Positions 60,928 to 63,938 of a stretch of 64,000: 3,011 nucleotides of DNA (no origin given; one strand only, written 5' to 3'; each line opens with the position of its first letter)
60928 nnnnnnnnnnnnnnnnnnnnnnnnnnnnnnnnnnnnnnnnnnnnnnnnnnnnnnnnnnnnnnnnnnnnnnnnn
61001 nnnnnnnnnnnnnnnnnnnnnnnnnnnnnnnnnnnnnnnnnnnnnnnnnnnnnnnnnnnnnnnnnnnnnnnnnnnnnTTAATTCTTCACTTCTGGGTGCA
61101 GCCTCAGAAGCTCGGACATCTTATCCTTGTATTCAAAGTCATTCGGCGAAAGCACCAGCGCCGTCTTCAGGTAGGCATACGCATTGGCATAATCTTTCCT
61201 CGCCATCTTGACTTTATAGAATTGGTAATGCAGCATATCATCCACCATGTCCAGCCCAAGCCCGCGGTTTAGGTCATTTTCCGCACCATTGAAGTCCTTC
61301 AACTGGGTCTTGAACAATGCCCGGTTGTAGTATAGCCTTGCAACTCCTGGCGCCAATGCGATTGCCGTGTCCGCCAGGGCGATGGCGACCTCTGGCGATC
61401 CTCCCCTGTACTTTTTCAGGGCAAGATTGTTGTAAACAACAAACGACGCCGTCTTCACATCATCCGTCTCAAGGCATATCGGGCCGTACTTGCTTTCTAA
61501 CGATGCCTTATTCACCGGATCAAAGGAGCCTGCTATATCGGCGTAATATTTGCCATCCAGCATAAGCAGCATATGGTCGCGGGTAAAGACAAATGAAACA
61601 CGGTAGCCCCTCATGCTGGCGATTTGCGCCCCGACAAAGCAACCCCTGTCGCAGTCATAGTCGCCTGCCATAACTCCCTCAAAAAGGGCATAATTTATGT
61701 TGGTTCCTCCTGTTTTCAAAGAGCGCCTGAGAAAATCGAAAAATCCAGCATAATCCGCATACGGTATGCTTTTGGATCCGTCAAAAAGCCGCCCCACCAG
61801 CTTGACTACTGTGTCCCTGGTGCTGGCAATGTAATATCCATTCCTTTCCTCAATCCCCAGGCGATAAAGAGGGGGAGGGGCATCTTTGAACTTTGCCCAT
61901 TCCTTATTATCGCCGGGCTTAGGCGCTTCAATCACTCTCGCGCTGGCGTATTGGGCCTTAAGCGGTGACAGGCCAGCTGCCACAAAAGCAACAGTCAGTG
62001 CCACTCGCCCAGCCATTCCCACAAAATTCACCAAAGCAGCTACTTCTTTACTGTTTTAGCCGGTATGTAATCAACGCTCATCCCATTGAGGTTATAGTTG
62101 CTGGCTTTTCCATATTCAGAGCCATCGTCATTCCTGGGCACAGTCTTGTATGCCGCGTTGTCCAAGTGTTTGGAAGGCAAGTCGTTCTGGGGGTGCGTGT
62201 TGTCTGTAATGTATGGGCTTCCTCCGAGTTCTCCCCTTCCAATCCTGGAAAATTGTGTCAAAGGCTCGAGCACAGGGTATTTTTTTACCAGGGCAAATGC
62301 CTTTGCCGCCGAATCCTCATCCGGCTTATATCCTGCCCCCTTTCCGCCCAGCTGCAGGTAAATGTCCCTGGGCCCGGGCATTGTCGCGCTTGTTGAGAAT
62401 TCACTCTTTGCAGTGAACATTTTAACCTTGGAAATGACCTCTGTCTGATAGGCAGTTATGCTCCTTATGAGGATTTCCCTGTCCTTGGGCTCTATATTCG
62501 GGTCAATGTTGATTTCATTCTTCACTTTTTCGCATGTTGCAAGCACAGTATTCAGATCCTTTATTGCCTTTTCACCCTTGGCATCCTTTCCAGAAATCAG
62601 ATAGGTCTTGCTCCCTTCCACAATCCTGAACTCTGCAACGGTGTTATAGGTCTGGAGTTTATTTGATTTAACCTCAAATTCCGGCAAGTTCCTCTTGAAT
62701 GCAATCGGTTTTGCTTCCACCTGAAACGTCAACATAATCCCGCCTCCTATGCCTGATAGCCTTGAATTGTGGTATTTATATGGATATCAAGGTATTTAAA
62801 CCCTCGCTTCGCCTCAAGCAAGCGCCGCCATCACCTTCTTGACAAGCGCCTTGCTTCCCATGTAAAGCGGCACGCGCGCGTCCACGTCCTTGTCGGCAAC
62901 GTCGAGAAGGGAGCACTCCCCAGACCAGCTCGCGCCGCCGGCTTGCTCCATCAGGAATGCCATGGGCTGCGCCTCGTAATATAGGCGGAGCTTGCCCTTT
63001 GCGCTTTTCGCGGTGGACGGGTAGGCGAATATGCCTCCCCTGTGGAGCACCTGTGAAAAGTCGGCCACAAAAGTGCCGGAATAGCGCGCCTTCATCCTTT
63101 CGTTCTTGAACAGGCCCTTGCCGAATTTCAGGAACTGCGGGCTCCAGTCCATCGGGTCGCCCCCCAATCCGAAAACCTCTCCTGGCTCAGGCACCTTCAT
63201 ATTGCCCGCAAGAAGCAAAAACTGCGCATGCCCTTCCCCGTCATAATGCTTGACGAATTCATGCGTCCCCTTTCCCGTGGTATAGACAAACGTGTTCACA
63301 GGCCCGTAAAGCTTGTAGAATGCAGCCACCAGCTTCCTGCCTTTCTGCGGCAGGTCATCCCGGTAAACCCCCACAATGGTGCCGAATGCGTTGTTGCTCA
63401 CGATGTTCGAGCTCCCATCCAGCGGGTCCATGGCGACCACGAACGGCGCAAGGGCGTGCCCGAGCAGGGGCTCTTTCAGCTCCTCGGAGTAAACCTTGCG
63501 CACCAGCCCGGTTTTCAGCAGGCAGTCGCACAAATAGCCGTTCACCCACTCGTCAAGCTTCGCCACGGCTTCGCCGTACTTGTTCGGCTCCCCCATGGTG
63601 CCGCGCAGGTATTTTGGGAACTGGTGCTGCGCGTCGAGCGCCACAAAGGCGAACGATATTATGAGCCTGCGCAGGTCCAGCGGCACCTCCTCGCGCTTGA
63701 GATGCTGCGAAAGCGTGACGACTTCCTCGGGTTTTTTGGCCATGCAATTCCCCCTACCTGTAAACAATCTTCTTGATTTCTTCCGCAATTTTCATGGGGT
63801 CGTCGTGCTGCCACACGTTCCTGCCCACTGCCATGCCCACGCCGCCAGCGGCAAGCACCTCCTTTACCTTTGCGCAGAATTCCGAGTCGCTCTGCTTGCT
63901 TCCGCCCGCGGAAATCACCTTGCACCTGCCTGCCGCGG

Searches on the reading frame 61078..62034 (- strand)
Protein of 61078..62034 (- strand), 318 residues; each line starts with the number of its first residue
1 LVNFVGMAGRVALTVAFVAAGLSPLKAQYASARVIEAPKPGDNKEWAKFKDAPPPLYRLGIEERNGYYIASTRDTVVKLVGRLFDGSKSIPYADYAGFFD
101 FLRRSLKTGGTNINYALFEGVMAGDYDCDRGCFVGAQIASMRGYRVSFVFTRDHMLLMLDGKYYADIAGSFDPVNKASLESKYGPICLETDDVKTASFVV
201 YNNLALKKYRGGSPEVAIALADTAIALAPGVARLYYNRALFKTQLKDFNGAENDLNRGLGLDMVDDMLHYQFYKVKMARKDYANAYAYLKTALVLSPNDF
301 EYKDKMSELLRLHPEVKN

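Call 88: search_protein_families(library=pfam, proteins=[window:61078-62034:-], max_evalue=0.0001)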
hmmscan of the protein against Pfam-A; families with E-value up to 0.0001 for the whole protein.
window:61078-62034:- (318 aa): 3 families
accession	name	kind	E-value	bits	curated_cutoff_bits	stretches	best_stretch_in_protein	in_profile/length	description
PF07719.23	TPR_2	-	8e-07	29.2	27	0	277-299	12-34/34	Tetratricopeptide repeat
PF13371.12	TPR_9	-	5e-06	26.9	35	0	214-257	11-54/73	Tetratricopeptide repeat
PF00515.34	TPR_1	-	1.8e-05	24.8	27.8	0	232-262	1-31/34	Tetratricopeptide repeat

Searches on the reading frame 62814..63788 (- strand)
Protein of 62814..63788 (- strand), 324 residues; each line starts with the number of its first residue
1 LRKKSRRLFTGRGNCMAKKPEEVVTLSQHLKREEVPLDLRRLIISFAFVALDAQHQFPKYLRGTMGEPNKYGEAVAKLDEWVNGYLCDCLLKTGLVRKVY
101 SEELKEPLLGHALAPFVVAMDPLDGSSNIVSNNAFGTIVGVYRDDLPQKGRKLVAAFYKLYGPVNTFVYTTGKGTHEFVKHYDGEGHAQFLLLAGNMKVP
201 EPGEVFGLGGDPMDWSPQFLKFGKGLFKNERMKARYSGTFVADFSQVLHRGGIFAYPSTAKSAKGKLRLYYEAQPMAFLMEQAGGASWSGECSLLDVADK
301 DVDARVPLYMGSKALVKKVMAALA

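Call 88: search_protein_families(library=pfam, proteins=[window:62814-63788:-], max_evalue=0.0001)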
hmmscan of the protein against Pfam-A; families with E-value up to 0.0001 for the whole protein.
window:62814-63788:- (324 aa): 2 families
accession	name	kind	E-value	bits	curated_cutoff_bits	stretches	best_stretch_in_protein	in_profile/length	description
PF18913.5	FBPase_C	-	3.2e-33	114.7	27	1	200-322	2-125/127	Fructose-1-6-bisphosphatase, C-terminal domain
PF00316.25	FBPase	-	1.5e-24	87.1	34.8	1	44-180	30-179/191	Fructose-1-6-bisphosphatase, N-terminal domain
